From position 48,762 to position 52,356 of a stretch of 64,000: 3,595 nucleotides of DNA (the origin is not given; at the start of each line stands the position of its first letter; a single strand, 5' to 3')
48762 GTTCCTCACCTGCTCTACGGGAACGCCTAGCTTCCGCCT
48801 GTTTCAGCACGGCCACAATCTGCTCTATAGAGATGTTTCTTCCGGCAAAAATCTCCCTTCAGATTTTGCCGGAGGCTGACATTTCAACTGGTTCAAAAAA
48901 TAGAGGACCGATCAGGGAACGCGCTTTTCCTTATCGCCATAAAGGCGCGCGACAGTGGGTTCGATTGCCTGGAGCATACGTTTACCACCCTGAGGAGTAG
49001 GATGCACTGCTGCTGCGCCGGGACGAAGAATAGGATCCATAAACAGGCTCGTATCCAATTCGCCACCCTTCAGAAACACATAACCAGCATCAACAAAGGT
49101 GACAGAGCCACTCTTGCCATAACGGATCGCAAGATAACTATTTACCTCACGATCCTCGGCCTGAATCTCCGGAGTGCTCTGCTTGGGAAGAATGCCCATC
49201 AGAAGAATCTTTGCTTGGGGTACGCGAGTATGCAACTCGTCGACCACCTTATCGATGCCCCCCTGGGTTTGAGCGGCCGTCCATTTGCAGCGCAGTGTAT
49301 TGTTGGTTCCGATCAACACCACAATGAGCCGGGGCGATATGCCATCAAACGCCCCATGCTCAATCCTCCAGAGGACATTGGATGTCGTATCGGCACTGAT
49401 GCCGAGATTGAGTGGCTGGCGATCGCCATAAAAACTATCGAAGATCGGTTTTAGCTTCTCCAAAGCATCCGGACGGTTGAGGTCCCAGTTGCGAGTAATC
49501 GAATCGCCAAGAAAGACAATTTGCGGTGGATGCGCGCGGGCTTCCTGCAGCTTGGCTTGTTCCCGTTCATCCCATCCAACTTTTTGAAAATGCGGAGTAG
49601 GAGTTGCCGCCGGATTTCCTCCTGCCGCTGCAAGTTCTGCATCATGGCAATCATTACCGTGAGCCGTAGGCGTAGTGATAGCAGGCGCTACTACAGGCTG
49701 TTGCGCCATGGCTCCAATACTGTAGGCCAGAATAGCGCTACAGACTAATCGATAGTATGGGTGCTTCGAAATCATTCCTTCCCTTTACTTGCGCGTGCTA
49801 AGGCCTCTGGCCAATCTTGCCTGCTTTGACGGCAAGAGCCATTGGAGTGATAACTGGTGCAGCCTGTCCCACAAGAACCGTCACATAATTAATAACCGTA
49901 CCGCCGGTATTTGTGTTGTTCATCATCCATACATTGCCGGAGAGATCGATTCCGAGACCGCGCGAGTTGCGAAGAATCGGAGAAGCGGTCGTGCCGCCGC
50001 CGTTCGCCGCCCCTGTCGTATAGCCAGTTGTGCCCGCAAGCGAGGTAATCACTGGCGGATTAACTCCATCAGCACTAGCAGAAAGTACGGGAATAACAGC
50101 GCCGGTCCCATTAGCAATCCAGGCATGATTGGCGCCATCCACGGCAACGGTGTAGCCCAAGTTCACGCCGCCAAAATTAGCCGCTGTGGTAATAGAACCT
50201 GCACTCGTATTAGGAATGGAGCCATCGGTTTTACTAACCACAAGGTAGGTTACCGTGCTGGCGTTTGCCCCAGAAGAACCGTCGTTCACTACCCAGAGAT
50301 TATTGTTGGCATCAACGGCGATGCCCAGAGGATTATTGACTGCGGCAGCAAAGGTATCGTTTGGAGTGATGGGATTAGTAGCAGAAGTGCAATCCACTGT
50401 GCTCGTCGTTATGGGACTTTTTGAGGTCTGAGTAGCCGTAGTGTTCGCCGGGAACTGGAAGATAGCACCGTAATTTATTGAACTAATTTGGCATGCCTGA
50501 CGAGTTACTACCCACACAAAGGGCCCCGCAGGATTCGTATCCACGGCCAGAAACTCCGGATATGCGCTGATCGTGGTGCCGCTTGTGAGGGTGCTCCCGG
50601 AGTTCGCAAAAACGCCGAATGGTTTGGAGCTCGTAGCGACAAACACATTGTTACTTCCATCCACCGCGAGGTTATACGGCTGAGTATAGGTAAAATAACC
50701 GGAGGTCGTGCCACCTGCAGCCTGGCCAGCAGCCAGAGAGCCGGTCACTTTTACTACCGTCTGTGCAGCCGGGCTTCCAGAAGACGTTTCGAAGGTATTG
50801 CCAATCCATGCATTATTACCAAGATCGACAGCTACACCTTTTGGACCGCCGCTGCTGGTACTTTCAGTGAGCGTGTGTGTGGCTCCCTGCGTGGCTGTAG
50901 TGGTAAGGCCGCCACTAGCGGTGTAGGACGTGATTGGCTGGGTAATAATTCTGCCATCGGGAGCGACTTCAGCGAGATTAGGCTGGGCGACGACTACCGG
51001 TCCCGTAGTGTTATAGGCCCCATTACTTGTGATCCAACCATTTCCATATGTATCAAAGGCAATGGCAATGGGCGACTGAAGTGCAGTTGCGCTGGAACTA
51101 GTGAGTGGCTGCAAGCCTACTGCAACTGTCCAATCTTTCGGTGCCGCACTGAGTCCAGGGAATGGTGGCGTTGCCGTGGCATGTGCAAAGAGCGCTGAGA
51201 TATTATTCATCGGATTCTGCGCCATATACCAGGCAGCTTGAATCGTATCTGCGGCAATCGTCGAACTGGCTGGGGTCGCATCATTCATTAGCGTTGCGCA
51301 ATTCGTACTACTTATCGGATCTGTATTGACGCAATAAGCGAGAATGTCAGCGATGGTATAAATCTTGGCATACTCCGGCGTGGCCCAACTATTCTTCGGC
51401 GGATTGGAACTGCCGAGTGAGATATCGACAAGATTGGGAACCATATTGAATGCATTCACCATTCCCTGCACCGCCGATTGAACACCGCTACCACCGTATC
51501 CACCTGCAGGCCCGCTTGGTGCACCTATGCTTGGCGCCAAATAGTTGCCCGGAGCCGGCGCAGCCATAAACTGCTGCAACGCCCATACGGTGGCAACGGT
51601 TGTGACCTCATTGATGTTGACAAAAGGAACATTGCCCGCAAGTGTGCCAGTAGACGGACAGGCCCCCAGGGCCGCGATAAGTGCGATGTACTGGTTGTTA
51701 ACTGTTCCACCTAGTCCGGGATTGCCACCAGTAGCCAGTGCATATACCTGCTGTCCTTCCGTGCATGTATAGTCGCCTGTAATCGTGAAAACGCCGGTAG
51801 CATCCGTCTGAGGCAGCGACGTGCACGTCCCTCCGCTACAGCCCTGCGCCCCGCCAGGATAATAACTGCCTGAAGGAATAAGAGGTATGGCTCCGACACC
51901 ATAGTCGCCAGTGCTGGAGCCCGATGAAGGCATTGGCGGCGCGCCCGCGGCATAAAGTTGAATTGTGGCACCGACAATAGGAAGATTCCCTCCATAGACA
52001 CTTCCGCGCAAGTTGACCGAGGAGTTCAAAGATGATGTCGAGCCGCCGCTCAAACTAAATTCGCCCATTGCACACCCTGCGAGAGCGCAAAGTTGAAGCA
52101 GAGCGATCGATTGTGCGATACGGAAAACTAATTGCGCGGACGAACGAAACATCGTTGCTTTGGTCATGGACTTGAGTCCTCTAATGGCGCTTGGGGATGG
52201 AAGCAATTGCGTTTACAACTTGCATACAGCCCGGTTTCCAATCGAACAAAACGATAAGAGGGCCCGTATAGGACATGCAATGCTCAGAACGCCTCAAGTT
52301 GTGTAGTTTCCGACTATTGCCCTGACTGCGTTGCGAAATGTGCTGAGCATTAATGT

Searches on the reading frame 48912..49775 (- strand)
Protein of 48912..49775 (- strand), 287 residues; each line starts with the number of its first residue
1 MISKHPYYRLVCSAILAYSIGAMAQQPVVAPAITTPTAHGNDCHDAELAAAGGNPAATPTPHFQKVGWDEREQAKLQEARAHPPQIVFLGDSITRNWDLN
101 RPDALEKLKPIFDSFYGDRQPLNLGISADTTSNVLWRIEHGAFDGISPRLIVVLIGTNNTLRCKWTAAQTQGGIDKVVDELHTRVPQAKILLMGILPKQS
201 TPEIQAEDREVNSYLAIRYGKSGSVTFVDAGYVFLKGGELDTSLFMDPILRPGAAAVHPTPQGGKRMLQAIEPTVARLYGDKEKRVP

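Call 13: search_protein_families(library=pfam, proteins=[window:48912-49775:-], max_evalue=0.001)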
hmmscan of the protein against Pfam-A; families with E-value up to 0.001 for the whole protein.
window:48912-49775:- (287 aa): 2 families
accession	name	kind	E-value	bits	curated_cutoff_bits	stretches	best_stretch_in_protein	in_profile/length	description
PF13472.12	Lipase_GDSL_2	-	4.7e-21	76.5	32.9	1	88-263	1-175/178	GDSL-like Lipase/Acylhydrolase family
PF00657.28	Lipase_GDSL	-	1.3e-09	39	23.6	1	86-271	1-208/208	GDSL-like Lipase/Acylhydrolase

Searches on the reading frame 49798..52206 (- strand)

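Call 13: search_protein_families(library=pfam, proteins=[window:49798-52206:-], max_evalue=0.001)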
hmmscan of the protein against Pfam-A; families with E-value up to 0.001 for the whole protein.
window:49798-52206:- (802 aa): 0 families

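Call 41: search_protein_families(library=pfam, proteins=[window:49798-52206:-], max_evalue=1)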
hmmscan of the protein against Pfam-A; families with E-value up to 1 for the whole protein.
window:49798-52206:- (802 aa): 2 families
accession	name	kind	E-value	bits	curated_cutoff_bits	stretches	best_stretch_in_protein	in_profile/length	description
PF01436.27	NHL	-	0.81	10.3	20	1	624-641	2-19/28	NHL repeat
PF07494.17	Reg_prop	-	0.93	10.4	20.4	0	625-641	6-22/24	Two component regulator propeller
